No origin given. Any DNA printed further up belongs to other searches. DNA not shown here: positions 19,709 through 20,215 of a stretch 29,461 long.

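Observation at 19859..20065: TraR/DksA-type zinc-finger protein embedded in the late operon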

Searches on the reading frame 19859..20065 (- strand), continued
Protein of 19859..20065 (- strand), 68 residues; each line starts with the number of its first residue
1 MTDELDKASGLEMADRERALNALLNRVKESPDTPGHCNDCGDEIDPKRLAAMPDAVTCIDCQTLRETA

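Call 93: get_annotated_region(hit=H29, flank=3000)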
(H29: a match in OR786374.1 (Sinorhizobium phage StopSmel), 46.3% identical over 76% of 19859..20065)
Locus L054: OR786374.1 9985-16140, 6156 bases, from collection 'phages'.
description: Sinorhizobium phage StopSmel, complete genome.
organism: Sinorhizobium phage StopSmel (NCBI taxid 2981545)
taxonomy: Viruses; Duplodnaviria; Heunggongvirae; Uroviricota; Caudoviricetes
host: Sinorhizobium meliloti NRRL L-50; source: soil; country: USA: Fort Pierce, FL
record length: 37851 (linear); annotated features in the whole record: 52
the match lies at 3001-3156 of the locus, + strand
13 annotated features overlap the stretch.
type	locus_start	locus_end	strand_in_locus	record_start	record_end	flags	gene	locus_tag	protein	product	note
CDS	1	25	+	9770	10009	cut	-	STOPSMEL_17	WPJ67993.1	hypothetical protein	-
CDS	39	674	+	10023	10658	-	-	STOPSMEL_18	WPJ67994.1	GemA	-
CDS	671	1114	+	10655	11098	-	-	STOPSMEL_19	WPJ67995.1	hypothetical protein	-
CDS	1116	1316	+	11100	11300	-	-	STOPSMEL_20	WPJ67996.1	hypothetical protein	-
CDS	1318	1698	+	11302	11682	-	-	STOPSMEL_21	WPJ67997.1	Mor transcription regulator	-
CDS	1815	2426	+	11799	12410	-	-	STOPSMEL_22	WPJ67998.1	lysozyme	-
CDS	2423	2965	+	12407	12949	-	-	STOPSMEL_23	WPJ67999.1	hypothetical protein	-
CDS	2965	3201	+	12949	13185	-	-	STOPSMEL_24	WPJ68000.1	hypothetical protein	-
CDS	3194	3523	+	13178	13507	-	-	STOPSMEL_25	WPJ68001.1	hypothetical protein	-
CDS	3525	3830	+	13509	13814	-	-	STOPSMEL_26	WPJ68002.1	hypothetical protein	-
CDS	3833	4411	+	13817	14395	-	-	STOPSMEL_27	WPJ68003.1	hypothetical protein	-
CDS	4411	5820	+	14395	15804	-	-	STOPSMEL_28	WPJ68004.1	terminase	-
CDS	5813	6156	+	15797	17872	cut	-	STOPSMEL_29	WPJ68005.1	portal protein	-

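Call 94: get_annotated_region(hit=H19, flank=3000)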
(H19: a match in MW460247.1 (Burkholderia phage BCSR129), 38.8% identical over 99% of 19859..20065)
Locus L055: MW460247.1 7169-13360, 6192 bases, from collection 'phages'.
description: Burkholderia phage BCSR129, complete genome.
organism: Burkholderia phage BCSR129 (NCBI taxid 2805746)
taxonomy: Viruses; Duplodnaviria; Heunggongvirae; Uroviricota; Caudoviricetes
host: Burkholderia; source: sewage sample; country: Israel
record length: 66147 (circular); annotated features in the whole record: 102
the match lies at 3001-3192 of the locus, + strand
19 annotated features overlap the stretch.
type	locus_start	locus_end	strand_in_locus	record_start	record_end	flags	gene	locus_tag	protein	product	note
CDS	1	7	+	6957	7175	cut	-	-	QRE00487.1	hypothetical protein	-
CDS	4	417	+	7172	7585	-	-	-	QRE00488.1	hypothetical protein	-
CDS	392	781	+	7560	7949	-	-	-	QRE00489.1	hypothetical protein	-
CDS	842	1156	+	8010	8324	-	-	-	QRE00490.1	hypothetical protein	-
CDS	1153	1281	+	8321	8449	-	-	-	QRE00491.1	hypothetical protein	-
CDS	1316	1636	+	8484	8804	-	-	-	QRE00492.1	hypothetical protein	-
CDS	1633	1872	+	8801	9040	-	-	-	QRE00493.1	hypothetical protein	-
CDS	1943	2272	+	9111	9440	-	-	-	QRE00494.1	hypothetical protein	-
CDS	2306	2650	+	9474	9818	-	-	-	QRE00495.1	hypothetical protein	-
CDS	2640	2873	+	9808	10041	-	-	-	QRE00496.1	hypothetical protein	-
CDS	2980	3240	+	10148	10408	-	-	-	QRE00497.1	hypothetical protein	-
CDS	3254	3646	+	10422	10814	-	-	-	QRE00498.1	hypothetical protein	-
CDS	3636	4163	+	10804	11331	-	-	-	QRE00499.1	hypothetical protein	-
CDS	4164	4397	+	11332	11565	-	-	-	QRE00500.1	hypothetical protein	-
CDS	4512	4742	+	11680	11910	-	-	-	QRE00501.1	hypothetical protein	-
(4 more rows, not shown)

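Call 95: get_annotated_region(hit=H34, flank=3000)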
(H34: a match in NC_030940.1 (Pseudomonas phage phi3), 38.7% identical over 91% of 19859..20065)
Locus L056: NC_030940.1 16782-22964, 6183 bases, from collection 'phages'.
description: Pseudomonas phage phi3, complete genome.
organism: Pseudomonas phage phi3 (NCBI taxid 1754217)
taxonomy: Viruses; Duplodnaviria; Heunggongvirae; Uroviricota; Caudoviricetes; Peduoviridae; Phitrevirus; Phitrevirus phi3
host: Pseudomonas aeruginosa WH-SGI-V-07174; source: hospital; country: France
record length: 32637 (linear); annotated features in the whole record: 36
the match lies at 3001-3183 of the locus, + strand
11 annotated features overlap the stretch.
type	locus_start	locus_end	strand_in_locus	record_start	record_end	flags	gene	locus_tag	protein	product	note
CDS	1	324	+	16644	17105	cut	-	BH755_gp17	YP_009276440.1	head-tail adaptor Ad1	Prophage PssSM-01, putative head completion/stabilization protein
CDS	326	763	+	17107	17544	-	-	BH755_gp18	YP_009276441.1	tail terminator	Prophage PssSM-01, putative tail protein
CDS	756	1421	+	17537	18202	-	-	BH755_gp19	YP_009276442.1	tail completion or Neck1 protein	Prophage PSPPH06, virion morphogenesis family protein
CDS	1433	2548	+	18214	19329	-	-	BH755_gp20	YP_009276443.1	tail sheath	Prophage PssSM-01, putative tail sheath protein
CDS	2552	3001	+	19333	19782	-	-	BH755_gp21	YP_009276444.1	tail protein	Prophage PssSM-01, putative tail tube protein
CDS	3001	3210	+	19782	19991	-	-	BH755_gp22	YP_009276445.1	DksA-like zinc-finger protein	Prophage PSPPH06, DksA/TraR family C4-type zinc finger protein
CDS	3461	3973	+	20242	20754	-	-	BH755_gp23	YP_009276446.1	endolysin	lysozyme (Precursor)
CDS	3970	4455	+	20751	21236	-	-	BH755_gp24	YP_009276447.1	Rz-like spanin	lysis protein precursor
CDS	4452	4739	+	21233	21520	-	-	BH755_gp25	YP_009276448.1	hypothetical protein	-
CDS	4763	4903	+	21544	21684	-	-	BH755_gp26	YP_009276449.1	hypothetical protein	-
CDS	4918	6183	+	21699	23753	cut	-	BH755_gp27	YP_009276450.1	tail tape measure protein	Prophage PssSM-01, TP901 family tail tape measure protein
